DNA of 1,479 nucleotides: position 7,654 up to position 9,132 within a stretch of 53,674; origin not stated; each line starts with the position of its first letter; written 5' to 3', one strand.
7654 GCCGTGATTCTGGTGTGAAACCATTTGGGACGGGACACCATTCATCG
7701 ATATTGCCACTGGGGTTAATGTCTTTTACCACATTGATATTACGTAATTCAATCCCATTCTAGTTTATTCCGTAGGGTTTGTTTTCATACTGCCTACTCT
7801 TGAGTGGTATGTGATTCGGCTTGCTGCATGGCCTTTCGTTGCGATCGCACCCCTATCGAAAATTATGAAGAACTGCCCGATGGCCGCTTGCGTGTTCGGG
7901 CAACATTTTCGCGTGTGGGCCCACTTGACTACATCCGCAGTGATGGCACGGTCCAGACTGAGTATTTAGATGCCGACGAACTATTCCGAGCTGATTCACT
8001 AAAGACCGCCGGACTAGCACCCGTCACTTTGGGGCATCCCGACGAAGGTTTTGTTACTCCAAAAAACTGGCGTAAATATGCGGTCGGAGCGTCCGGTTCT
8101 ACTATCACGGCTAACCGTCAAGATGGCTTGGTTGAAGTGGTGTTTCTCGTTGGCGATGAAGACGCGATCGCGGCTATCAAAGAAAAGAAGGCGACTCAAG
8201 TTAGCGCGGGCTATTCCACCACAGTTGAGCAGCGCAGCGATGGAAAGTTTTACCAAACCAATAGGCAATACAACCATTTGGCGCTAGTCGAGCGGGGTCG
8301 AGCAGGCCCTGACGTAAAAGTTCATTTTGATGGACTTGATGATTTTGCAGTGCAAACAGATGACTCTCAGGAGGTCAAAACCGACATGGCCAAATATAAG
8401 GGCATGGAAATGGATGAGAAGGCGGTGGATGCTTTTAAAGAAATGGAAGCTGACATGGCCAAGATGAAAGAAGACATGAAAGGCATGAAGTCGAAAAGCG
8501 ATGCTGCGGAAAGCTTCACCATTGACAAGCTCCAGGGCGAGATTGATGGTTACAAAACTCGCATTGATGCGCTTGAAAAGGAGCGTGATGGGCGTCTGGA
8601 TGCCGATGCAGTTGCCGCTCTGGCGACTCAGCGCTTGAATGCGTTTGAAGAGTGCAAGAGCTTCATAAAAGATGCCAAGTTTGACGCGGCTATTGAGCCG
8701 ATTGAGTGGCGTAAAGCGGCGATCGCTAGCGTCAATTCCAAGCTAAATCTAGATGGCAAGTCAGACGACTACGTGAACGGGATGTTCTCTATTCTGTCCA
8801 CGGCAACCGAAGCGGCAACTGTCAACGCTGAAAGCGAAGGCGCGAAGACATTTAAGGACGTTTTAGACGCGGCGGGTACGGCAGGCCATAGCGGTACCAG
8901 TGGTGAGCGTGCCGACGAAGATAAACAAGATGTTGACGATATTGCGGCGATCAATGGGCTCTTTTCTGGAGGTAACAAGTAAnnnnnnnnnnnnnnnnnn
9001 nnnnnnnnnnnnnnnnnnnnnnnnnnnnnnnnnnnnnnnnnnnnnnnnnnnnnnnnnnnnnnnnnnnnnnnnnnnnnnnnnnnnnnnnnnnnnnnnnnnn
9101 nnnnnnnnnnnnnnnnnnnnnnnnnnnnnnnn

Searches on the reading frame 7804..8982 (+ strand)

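Call 7: search_protein_families(library=phrogs, proteins=[window:7804-8982:+], max_evalue=0.001)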
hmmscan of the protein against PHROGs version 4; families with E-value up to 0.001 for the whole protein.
window:7804-8982:+ (392 aa): 6 families
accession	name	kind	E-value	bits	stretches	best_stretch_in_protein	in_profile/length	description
phrog_530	-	head and packaging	2.3e-65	222.3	1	9-366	19-361/390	head maturation protease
phrog_1961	-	unknown function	1.1e-21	78.4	1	24-247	16-234/417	-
phrog_12864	-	head and packaging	2.3e-20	74.1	1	51-274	82-314/468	head maturation protease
phrog_16985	-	unknown function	2.7e-11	44.2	1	52-174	52-173/436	-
phrog_2229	-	head and packaging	1e-10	42.5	1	54-245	61-252/428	head maturation protease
phrog_3778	-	head and packaging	1.6e-06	28.3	1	151-289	303-414/593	head maturation protease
